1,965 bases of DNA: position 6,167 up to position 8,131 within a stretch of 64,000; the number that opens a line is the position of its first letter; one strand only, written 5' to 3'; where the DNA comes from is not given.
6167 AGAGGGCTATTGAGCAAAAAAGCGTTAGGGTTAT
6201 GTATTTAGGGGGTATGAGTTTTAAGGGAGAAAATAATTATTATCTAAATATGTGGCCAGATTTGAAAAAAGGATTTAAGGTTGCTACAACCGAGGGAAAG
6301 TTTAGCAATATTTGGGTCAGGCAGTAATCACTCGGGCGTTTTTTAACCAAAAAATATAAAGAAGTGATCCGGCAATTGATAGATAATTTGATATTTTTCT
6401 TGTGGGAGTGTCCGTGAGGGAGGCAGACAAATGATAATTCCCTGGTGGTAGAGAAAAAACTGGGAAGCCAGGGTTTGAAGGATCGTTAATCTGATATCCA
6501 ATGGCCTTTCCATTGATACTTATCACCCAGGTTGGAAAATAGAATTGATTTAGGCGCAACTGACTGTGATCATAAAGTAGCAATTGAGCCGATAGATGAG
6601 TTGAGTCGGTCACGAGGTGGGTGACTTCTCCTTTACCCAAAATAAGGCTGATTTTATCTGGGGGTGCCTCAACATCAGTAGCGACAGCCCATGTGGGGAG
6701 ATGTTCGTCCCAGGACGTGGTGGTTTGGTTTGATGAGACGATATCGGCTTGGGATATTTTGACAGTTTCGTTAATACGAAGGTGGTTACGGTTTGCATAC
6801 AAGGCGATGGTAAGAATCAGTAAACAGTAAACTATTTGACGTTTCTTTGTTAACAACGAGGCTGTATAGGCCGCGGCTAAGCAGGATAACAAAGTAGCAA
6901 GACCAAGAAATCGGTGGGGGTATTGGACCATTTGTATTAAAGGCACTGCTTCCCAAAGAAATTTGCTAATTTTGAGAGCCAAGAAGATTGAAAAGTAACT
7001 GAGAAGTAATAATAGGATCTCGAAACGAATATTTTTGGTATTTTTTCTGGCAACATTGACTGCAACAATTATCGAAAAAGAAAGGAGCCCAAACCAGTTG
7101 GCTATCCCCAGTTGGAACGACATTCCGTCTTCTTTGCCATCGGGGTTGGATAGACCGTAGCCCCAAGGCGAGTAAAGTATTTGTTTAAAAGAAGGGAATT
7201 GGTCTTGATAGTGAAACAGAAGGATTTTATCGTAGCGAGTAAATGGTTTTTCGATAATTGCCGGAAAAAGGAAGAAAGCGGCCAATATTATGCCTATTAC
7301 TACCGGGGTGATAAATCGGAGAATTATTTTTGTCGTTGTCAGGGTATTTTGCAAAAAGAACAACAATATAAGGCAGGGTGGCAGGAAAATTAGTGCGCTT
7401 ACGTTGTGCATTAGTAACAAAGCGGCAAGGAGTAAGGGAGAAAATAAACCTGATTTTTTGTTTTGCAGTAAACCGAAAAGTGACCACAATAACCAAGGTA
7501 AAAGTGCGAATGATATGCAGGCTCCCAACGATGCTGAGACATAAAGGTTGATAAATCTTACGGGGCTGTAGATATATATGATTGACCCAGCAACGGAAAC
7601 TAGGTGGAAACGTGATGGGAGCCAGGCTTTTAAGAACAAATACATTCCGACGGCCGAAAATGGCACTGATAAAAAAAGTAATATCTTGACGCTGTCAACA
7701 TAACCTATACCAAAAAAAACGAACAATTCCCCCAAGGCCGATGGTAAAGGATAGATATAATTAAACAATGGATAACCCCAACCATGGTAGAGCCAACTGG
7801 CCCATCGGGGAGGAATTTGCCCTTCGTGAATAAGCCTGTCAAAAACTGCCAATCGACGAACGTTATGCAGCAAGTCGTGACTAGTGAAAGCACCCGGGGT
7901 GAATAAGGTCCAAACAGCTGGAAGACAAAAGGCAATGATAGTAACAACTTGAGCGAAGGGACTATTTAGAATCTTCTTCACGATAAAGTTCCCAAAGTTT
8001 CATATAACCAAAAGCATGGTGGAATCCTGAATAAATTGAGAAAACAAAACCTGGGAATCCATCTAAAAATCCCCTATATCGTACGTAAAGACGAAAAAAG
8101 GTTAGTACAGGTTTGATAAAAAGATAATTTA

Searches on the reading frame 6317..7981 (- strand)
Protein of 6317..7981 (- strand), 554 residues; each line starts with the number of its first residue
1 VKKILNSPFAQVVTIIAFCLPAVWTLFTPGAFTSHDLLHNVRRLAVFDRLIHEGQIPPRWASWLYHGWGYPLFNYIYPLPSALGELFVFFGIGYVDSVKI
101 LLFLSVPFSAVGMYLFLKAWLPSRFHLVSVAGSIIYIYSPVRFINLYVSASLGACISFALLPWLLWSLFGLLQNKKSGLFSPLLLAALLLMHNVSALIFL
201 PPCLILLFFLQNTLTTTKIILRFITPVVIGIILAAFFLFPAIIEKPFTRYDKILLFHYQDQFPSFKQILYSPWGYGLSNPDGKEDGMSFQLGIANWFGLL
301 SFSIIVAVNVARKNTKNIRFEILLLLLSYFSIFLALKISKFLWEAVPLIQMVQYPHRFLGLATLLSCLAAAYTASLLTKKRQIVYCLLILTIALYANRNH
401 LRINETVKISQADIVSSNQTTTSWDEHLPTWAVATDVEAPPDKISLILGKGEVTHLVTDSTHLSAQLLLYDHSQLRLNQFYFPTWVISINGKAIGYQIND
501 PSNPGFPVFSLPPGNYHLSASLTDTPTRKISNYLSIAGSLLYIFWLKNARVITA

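Call 4: search_protein_families(library=pfam, proteins=[window:6317-7981:-], max_evalue=0.01)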
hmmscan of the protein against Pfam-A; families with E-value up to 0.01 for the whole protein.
window:6317-7981:- (554 aa): 1 family
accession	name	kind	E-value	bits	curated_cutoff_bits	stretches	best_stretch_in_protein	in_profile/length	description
PF10131.15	PTPS_related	-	4.5e-08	32.5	26.4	1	99-393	27-299/621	6-pyruvoyl-tetrahydropterin synthase related domain; membrane protein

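Call 14: search_protein_families(library=ncbifam, proteins=[window:6317-7981:-], max_evalue=0.01)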
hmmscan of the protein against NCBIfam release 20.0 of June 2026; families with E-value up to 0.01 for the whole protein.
window:6317-7981:- (554 aa): 0 families

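Call 79: find_homologous_proteins(query=window:6317-7981:-, max_evalue=1e-10)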
Query window:6317-7981:- (554 aa): 161 proteins with E <= 1e-10 among 8000 candidates; the best 120 are listed.
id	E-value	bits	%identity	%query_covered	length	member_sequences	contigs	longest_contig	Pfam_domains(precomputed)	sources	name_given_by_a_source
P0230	0.0e+0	1218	97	100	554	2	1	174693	-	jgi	-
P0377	1.3e-117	412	39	96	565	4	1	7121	-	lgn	-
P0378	1.3e-113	399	41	97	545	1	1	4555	-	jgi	jgi:hypothetical protein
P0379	2.8e-112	394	38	95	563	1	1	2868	PF10131.16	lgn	-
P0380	1.8e-110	388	40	94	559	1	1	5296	-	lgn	-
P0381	2.7e-110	388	39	94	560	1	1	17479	-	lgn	-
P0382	3.7e-110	387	39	94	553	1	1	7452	-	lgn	-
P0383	5.5e-110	387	38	94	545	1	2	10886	PF10131.16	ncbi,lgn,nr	ncbi:hypothetical protein HYS95_03280 [Candidatus Daviesbacteria bacterium]|nr:hypothetical protein 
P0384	8.8e-110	386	39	93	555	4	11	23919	-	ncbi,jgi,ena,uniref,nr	ncbi:hypothetical protein A3B45_01790 [Candidatus Daviesbacteria bacterium RIFCSPLOWO2_01_FULL_39_12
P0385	2.6e-109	384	39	98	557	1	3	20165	-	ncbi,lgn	-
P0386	6.4e-109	383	40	94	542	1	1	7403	PF10131.16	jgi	jgi:hypothetical protein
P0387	1.6e-108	382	39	92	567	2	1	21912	PF10131.16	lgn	-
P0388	9.0e-108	379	40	94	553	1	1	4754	PF10131.16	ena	-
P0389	2.0e-107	378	38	94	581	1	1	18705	-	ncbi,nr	ncbi:MAG: hypothetical protein Q7R49_07295 [Candidatus Daviesbacteria bacterium]|nr:hypothetical pro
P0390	2.2e-107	378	39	95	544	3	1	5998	PF10131.16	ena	-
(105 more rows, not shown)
